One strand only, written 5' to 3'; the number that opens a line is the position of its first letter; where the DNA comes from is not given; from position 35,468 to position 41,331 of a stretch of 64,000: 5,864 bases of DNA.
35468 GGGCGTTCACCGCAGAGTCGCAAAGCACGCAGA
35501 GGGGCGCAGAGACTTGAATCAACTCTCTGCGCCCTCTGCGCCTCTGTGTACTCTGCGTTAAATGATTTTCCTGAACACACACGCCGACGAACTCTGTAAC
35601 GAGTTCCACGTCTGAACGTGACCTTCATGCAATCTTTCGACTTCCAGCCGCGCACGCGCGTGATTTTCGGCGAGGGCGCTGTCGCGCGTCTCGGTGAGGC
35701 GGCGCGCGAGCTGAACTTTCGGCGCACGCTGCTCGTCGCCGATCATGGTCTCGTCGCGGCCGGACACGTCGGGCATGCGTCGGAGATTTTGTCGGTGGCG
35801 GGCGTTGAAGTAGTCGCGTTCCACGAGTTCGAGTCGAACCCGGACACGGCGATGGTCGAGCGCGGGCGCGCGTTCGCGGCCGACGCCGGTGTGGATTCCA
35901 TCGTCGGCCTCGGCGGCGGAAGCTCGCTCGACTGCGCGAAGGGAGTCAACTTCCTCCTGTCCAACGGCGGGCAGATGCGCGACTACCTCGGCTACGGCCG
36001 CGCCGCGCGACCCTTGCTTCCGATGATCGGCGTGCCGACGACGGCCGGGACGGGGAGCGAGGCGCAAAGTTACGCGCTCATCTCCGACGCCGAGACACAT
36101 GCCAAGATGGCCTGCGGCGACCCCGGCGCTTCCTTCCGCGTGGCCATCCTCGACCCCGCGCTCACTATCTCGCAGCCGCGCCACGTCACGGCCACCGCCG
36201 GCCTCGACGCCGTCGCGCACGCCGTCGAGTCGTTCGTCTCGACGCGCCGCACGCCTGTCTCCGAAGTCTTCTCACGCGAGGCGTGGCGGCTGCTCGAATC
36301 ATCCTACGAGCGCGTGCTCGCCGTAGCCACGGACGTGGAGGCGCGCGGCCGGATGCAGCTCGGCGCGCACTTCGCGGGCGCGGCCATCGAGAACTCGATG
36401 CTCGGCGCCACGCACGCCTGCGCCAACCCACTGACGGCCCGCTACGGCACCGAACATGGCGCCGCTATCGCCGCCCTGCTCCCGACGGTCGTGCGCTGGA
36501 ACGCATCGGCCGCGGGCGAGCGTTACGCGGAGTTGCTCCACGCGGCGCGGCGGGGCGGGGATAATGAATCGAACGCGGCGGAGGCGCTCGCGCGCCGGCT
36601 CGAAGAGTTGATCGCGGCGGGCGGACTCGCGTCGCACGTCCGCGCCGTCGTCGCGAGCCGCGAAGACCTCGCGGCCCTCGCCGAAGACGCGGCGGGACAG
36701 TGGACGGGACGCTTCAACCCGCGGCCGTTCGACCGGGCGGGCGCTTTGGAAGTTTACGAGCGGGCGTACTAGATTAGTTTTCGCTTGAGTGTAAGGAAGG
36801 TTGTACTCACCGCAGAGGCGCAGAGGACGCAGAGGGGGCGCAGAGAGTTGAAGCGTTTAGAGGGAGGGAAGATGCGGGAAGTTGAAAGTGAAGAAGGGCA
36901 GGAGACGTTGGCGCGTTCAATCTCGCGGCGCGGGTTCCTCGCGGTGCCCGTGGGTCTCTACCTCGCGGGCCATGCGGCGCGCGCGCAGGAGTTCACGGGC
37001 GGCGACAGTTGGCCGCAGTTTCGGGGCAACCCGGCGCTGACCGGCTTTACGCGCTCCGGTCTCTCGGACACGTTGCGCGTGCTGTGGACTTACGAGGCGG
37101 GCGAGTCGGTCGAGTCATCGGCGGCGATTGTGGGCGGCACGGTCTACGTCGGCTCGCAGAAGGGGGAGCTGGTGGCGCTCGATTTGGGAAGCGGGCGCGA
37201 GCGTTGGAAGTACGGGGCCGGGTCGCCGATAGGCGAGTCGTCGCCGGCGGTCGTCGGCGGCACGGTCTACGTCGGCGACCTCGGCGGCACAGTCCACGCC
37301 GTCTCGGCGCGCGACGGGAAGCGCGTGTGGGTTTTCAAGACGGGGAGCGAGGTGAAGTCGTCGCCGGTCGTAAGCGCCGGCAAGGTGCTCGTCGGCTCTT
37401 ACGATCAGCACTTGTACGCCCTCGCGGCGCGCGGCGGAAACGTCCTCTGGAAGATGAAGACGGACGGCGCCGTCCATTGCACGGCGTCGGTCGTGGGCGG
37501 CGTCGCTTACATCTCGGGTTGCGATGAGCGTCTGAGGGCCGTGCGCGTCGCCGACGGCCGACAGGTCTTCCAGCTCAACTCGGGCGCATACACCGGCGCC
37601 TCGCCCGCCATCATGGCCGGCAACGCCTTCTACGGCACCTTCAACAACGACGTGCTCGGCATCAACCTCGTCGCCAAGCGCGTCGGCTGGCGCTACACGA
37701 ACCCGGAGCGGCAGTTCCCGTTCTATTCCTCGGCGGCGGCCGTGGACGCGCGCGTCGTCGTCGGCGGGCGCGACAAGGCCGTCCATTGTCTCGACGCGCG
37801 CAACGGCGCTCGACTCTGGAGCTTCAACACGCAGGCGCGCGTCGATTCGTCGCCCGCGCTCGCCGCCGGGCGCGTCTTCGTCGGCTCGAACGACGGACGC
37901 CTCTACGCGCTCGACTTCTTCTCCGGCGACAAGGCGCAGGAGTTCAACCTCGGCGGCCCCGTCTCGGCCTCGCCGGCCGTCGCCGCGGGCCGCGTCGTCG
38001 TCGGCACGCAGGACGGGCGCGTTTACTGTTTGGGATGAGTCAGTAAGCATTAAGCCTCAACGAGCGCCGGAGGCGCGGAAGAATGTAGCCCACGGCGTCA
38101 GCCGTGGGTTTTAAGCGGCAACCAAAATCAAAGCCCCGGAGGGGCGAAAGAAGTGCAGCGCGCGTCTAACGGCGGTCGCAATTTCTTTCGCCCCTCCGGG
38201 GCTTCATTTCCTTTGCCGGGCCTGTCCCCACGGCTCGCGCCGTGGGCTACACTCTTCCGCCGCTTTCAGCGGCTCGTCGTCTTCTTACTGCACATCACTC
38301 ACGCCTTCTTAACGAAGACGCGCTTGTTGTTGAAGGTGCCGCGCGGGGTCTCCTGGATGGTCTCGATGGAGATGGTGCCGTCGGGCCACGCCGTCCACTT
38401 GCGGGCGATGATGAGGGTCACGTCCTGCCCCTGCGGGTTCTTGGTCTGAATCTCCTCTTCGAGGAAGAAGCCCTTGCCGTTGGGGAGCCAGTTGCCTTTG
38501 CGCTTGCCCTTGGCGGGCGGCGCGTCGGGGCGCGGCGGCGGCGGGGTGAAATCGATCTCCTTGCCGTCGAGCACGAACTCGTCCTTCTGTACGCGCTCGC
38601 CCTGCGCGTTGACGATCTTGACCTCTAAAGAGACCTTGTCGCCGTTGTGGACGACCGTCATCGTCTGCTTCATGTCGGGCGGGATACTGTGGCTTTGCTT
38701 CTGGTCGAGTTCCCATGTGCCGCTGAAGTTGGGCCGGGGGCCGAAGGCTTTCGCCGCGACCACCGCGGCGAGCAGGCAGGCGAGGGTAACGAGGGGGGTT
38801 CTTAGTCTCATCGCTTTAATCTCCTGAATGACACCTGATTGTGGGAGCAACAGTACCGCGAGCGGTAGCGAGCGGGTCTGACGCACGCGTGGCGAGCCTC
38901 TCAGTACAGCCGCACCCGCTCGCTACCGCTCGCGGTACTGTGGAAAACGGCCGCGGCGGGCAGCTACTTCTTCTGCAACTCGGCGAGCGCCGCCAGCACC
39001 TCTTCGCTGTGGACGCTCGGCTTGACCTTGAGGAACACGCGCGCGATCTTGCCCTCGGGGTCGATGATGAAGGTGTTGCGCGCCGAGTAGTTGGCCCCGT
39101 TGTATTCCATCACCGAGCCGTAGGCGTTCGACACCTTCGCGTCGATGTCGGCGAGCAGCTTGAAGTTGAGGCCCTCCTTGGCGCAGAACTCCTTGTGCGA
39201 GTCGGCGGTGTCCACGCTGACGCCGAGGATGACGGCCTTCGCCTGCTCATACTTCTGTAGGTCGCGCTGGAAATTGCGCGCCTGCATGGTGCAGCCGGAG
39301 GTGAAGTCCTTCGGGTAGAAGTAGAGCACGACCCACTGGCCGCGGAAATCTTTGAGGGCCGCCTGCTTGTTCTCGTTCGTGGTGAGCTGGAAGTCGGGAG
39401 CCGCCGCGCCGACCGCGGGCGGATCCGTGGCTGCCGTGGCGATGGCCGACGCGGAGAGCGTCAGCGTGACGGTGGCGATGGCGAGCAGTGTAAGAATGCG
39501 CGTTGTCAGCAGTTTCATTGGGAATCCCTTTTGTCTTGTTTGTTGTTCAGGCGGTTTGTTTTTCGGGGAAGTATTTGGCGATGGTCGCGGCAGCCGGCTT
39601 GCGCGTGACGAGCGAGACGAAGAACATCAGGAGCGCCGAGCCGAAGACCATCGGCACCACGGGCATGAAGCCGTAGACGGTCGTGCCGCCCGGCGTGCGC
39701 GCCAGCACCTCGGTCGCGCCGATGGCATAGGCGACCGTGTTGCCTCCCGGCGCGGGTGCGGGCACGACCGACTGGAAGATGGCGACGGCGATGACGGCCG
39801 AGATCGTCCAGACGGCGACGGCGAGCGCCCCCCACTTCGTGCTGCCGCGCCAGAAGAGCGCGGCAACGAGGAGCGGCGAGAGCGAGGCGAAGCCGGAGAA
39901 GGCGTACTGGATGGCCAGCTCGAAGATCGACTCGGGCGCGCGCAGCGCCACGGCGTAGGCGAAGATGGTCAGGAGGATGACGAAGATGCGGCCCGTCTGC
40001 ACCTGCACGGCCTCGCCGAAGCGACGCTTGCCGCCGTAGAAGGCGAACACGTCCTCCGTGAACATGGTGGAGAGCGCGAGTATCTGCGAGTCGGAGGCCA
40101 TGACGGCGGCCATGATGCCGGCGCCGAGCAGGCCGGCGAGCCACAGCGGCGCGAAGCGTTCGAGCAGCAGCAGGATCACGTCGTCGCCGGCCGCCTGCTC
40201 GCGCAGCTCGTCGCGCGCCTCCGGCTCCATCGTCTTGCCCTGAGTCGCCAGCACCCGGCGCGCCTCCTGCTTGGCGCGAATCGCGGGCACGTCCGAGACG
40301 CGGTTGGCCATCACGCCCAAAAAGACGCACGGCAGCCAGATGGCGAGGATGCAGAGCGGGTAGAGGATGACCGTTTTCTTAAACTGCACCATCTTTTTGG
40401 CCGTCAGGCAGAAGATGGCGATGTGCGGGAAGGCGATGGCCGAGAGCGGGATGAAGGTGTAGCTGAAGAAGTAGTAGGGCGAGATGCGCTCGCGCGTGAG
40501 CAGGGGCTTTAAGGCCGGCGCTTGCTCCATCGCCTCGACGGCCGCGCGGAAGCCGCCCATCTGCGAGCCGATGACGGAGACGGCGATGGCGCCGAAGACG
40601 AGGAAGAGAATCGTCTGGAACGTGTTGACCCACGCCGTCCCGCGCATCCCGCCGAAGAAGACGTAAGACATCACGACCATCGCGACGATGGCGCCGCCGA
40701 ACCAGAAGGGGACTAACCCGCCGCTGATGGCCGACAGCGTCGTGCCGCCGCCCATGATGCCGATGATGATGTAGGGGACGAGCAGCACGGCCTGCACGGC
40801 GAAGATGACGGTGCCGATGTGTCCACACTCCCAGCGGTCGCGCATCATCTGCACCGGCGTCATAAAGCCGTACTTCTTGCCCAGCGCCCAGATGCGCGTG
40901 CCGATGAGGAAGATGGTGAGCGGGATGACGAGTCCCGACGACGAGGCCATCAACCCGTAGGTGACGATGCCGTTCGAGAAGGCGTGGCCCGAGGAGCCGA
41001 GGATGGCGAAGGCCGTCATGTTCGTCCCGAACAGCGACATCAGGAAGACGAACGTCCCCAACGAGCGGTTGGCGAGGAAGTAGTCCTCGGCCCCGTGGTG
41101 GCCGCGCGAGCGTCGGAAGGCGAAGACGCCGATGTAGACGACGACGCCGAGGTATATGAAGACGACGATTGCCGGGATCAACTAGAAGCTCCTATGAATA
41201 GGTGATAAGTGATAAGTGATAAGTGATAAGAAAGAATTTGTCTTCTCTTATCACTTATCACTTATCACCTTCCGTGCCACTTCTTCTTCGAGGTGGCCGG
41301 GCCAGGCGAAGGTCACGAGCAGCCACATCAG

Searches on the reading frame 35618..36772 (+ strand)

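Call 30: search_protein_families(library=pfam, proteins=[window:35618-36772:+])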
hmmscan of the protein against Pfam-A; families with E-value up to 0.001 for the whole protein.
window:35618-36772:+ (384 aa): 3 families
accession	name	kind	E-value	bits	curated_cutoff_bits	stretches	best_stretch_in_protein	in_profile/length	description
PF00465.25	Fe-ADH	-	1.2e-45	155.6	31.3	1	13-180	2-168/168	Iron-containing alcohol dehydrogenase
PF25137.1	ADH_Fe_C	-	9.6e-37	127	27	1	191-384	1-194/194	Fe-containing alcohol dehydrogenase family, C-terminal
PF13685.12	Fe-ADH_2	-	3.1e-11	43.9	28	1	17-113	2-96/149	Iron-containing alcohol dehydrogenase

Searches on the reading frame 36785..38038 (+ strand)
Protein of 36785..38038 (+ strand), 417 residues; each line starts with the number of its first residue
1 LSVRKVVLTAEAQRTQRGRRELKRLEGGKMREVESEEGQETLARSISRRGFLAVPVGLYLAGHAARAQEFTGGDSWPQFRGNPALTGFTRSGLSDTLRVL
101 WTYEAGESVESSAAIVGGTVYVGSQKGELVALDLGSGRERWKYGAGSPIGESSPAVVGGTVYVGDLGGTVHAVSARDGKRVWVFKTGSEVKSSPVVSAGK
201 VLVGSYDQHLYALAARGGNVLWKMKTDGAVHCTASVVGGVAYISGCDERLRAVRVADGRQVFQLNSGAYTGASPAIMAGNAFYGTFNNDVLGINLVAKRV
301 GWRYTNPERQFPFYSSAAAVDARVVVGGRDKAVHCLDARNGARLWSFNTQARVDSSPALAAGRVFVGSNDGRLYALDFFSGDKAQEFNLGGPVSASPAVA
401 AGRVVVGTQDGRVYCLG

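Call 18: search_protein_families(library=pfam, proteins=[window:36785-38038:+])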
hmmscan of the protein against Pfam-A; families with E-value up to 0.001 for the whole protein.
window:36785-38038:+ (417 aa): 4 families
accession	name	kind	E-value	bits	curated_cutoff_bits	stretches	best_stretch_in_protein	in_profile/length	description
PF13570.13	Beta-prop_ACSF4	-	1.9e-74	251.5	133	3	109-308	5-214/329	Beta-alanine-activating enzyme, beta-propeller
PF13360.13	PQQ_2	-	7e-41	140.8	27.6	3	152-299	27-190/233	Outer membrane protein assembly factor BamB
PF01011.28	PQQ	-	2.7e-17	63.2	26.7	0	96-144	26-84/595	Glucose/ethanol/alcohol dehydrogenase, beta-propeller domain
PF25292.1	Beta-prop_CGLA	-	0.00038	20.5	26.8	0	166-219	52-108/316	Lambda-carrageenase beta-propeller domain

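Call 52: find_related_loci(query=window:36785-38038:+, collection=metagenome_contigs, flank=3000)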
Query window:36785-38038:+ (417 aa) in metagenome_contigs; peptide patterns used: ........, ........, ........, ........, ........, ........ (x = any residue, [..] = any of these).
121 stretches matched a pattern; 20 encode a relative of the query (tblastn E <= 1e-3); 20 distinct loci.
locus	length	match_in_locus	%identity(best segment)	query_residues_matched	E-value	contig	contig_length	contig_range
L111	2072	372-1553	92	25-417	0e+0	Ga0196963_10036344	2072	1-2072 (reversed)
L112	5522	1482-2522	70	74-417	1e-165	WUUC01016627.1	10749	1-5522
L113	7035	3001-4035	68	74-417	5e-161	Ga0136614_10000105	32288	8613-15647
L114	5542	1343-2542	61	16-417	5e-161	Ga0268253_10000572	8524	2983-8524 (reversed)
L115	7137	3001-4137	61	43-417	1e-160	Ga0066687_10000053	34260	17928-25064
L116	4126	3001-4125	61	43-416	3e-159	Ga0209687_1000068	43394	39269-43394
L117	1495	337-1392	62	64-417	7e-165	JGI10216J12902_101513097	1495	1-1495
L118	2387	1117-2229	60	49-417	2e-159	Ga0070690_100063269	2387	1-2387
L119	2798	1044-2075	62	74-417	5e-157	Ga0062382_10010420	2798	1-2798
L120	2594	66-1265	57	29-417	2e-157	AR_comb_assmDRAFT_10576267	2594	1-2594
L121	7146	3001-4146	58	36-417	9e-147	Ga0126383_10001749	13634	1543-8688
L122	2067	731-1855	58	44-417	2e-157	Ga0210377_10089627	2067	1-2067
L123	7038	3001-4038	61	71-417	2e-146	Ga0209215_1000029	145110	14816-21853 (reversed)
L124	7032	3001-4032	61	74-417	4e-146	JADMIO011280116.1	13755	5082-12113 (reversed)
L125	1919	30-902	62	96-417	1e-131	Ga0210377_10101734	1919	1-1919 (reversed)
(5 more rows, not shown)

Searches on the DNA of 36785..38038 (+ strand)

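Call 53: search_with_rna_model(model_id=R1, sources=[L111, L112, L113, L114, L115, L116, L117, L118, L119, L120, L121, L122, L123, L124, L125, L126, L127, L128, L129, L130], max_evalue=0.01)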
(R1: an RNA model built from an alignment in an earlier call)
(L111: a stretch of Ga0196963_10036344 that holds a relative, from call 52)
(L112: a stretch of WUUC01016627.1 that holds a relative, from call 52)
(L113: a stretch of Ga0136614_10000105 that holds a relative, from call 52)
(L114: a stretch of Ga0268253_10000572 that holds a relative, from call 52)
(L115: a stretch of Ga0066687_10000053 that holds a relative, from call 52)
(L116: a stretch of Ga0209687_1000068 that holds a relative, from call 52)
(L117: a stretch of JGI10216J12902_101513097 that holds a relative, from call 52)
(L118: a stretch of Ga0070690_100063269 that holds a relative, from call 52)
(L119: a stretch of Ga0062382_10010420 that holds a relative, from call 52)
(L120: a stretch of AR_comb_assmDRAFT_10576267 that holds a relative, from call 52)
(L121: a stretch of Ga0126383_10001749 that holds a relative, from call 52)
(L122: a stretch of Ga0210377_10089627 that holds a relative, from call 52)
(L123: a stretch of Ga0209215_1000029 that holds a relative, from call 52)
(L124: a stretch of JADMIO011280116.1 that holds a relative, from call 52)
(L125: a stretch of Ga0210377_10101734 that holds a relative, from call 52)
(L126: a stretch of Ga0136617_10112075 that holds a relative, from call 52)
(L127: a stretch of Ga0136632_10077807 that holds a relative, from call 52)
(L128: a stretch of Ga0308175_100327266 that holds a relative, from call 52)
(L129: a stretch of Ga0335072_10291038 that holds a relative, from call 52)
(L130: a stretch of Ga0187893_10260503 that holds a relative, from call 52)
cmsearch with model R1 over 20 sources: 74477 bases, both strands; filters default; matches with E-value up to 0.01: 4.
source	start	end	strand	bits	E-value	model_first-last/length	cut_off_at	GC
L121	4351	4442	+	46.5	9.1e-13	1-89/89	no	0.71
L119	2137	2227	-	35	3.6e-09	1-89/89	no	0.58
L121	4237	4336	-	32.7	2e-08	1-89/89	no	0.67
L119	2263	2355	+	27.5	7.9e-07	1-89/89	no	0.62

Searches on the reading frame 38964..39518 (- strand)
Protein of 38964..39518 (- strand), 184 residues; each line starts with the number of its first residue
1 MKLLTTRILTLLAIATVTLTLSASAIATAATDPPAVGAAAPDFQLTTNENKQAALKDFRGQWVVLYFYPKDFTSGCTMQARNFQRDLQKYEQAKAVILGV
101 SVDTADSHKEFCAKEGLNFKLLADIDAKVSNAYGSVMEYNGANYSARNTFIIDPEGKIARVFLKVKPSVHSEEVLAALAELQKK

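Call 30: search_protein_families(library=pfam, proteins=[window:38964-39518:-])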
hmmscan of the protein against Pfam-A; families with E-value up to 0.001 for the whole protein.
window:38964-39518:- (184 aa): 3 families
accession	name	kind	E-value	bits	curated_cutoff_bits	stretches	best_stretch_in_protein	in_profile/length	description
PF00578.27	AhpC-TSA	-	1.8e-39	134.9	26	1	36-160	1-123/124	AhpC/TSA family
PF08534.16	Redoxin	-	2.1e-23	83.2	26.6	1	36-168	2-139/148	Redoxin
PF02630.20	SCO1-SenC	-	0.00087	19.7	22.8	0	41-105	2-68/134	SCO1/SenC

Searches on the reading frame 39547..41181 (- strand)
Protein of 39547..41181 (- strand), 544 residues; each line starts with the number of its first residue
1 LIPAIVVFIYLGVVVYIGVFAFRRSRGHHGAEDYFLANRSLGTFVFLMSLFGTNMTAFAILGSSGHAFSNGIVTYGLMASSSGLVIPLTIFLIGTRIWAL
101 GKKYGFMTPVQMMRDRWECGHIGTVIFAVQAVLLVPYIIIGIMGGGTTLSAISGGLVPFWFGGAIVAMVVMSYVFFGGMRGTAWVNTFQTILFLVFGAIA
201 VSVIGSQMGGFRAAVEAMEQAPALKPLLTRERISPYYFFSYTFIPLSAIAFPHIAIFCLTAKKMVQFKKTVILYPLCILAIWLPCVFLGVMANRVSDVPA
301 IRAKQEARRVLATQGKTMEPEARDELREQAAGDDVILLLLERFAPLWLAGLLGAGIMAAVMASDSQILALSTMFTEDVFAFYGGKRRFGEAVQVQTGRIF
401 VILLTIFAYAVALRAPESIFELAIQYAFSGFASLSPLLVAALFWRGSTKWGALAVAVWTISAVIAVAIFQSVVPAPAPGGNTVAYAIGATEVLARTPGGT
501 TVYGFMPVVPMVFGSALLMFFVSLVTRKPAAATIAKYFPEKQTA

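Call 30: search_protein_families(library=pfam, proteins=[window:39547-41181:-])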
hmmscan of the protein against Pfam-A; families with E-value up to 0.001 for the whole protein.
window:39547-41181:- (544 aa): 1 family
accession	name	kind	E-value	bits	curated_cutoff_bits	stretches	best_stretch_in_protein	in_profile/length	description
PF00474.23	SSF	-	1.5e-36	126.7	22.8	1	34-454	1-401/406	Sodium:solute symporter family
